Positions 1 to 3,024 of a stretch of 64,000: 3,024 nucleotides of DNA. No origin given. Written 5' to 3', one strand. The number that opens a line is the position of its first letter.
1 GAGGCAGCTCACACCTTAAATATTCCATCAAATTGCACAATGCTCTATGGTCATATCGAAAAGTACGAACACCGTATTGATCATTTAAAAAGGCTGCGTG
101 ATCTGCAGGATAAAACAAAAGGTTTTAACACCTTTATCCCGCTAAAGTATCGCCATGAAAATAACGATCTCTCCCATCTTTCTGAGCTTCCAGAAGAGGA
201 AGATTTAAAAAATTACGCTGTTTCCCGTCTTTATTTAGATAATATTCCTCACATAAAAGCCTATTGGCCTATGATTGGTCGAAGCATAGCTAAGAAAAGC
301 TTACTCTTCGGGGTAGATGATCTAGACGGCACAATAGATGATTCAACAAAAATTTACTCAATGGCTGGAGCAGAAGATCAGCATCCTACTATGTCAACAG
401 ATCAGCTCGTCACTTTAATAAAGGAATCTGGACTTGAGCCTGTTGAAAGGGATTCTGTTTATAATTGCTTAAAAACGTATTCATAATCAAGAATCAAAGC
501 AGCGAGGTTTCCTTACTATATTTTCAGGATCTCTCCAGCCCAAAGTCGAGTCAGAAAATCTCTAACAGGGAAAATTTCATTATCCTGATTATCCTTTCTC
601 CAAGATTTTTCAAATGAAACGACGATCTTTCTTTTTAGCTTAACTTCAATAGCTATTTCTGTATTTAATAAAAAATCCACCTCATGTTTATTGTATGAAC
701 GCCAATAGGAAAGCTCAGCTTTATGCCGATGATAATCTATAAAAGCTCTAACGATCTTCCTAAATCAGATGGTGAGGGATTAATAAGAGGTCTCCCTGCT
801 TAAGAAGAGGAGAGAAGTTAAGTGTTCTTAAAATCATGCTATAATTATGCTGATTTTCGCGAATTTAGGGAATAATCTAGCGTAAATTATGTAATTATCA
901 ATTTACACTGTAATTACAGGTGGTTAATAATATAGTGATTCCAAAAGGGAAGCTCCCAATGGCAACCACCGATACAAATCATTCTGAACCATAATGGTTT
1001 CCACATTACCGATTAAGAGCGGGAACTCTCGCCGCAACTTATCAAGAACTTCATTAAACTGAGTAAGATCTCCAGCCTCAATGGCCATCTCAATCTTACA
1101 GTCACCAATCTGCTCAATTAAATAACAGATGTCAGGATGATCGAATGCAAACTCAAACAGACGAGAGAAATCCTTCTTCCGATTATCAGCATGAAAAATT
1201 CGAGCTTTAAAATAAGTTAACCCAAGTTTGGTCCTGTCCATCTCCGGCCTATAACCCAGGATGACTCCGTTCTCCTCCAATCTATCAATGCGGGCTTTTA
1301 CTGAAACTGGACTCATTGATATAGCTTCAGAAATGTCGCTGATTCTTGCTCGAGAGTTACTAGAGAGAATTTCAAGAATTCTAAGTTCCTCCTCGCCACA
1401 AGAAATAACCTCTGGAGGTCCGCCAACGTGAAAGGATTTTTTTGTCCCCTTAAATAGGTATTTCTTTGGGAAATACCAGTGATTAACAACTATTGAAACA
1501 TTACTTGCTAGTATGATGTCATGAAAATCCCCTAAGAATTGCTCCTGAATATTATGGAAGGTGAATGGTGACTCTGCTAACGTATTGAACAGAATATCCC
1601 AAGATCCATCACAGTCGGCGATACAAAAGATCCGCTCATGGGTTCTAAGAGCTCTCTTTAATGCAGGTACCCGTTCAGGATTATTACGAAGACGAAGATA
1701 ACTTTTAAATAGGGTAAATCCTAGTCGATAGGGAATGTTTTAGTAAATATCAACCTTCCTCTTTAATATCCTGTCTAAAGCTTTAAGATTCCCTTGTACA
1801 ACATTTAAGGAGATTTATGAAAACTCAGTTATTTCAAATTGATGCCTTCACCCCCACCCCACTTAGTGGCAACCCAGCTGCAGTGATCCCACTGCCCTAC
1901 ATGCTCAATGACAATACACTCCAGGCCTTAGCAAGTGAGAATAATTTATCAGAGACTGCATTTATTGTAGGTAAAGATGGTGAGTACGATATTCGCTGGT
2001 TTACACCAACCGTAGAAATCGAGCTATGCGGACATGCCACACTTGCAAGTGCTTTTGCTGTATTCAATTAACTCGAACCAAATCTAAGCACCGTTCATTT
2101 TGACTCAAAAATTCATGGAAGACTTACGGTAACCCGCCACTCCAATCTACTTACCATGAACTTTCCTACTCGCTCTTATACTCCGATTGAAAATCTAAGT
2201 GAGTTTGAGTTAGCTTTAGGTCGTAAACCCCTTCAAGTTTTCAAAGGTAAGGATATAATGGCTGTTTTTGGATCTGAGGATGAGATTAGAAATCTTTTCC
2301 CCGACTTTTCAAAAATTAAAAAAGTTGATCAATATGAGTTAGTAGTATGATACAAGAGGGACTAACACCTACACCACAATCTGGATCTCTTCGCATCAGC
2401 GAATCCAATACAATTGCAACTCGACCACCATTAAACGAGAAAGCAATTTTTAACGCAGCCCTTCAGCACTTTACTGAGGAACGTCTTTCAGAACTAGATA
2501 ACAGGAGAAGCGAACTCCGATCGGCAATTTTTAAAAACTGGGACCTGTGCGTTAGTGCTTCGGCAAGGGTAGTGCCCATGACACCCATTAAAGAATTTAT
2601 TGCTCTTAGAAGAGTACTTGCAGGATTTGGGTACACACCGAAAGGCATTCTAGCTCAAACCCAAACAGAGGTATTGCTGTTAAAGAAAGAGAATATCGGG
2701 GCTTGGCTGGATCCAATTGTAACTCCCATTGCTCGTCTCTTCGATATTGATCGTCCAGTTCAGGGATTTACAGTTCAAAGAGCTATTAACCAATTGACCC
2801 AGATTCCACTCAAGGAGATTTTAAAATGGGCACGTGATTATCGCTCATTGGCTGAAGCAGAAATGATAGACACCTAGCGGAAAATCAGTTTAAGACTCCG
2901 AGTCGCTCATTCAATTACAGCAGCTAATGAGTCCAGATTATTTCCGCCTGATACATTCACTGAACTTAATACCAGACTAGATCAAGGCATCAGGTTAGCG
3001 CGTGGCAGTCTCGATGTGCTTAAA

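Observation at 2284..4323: Long ORF interrupted by one amber codon and ending in a HigB (Rts1-type killer) toxin domain, with no adjacent antitoxin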

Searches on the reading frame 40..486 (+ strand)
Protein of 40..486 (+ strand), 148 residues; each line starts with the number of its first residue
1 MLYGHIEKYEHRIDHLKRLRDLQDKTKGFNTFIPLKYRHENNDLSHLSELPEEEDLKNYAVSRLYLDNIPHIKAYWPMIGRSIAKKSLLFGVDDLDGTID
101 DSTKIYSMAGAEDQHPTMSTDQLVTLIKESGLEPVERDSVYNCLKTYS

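Call 4: search_protein_families(library=pfam, proteins=[window:40-486:+], max_evalue=1)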
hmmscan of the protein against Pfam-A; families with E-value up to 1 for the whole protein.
window:40-486:+ (148 aa): 3 families
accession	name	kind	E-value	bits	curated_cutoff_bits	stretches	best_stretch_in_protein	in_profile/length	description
PF19288.4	CofH_C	-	6e-13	49.2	27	1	27-144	2-119/125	CofH/MqnC C-terminal region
PF16494.10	Na_Ca_ex_C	-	0.11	13.4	25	0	25-65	70-110/137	C-terminal extension of sodium/calcium exchanger domain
PF13489.12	Methyltransf_23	-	0.18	12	27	1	39-136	64-163/164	Methyltransferase domain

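Call 40: search_protein_families(library=ncbifam, proteins=[window:40-486:+], max_evalue=0.00001)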
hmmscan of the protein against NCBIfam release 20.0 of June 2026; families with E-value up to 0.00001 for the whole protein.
window:40-486:+ (148 aa): 9 families
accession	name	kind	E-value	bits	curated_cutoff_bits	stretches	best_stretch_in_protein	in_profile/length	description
TIGR03700.1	mena_SCO4494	equivalog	8.6e-55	186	434.55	1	1-143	208-350/351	aminofutalosine synthase MqnE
NF006276.0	PRK08444.1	equivalog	4.6e-48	164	560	1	1-147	209-353/353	aminofutalosine synthase MqnE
TIGR00423.1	TIGR00423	subfamily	2.6e-40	138.6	260.25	1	1-144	165-310/310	CofH family radical SAM protein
TIGR03699.1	menaquin_MqnC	equivalog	2e-37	128.8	428.1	1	1-143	201-341/342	cyclic dehypoxanthinyl futalosine synthase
NF005609.0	PRK07360.1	equivalog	9.5e-35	120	426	1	1-145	222-369/374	7,8-didemethyl-8-hydroxy-5-deazariboflavin synthase subunit CofH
TIGR03551.1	F420_cofH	equivalog_domain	1.8e-30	106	374.1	1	1-142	199-343/345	5-amino-6-(D-ribitylamino)uracil--L-tyrosine 4-hydroxyphenyl transferase CofH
NF006277.0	PRK08445.1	equivalog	6.4e-25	87.7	576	1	1-147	202-348/348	dehypoxanthine futalosine cyclase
NF006687.0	PRK09234.1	equivalog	1.7e-20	72.8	1018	1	1-144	691-837/849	bifunctional FO biosynthesis protein CofGH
NF004580.0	PRK05926.1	equivalog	2.7e-20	72.9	583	1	1-135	227-363/370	hypothetical protein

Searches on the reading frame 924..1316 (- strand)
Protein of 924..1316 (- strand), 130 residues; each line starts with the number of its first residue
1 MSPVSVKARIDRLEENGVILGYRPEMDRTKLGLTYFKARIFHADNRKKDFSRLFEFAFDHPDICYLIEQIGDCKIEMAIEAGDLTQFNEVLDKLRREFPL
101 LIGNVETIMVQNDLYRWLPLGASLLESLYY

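Call 4: search_protein_families(library=pfam, proteins=[window:924-1316:-], max_evalue=1)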
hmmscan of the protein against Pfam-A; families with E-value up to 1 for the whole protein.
window:924-1316:- (130 aa): 3 families
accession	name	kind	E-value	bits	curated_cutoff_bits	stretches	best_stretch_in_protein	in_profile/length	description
PF13412.12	HTH_24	-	0.11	12.5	21.9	1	2-19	30-47/48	Winged helix-turn-helix DNA-binding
PF12850.12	Metallophos_2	-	0.16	12.4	27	1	66-106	19-59/154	Calcineurin-like phosphoesterase superfamily domain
PF25399.1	DeaD_dimer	-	0.18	12.3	23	1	74-97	17-40/67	RNA helicase DeaD dimerization domain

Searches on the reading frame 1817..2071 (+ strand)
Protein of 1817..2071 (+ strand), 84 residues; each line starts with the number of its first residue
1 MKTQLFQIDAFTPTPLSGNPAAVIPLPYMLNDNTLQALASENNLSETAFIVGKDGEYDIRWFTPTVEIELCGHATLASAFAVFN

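Call 4: search_protein_families(library=pfam, proteins=[window:1817-2071:+], max_evalue=1)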
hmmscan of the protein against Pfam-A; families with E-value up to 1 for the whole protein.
window:1817-2071:+ (84 aa): 1 family
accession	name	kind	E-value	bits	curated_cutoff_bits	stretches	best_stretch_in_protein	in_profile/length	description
PF02567.21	PhzC-PhzF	-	7.5e-28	98.3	27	1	8-83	1-79/281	Phenazine biosynthesis-like protein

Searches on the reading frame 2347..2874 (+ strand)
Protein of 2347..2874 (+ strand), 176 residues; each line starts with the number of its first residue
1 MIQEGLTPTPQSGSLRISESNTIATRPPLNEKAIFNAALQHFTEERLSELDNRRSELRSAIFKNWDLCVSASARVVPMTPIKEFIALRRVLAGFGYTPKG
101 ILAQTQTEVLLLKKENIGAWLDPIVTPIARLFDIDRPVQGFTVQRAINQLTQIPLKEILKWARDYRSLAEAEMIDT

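Call 4: search_protein_families(library=pfam, proteins=[window:2347-2874:+], max_evalue=1)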
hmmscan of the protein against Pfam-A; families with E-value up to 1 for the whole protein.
window:2347-2874:+ (176 aa): 0 families

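Call 7: search_protein_families(library=ncbifam, proteins=[window:2347-2874:+], max_evalue=1)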
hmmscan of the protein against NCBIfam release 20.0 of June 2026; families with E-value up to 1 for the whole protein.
window:2347-2874:+ (176 aa): 0 families
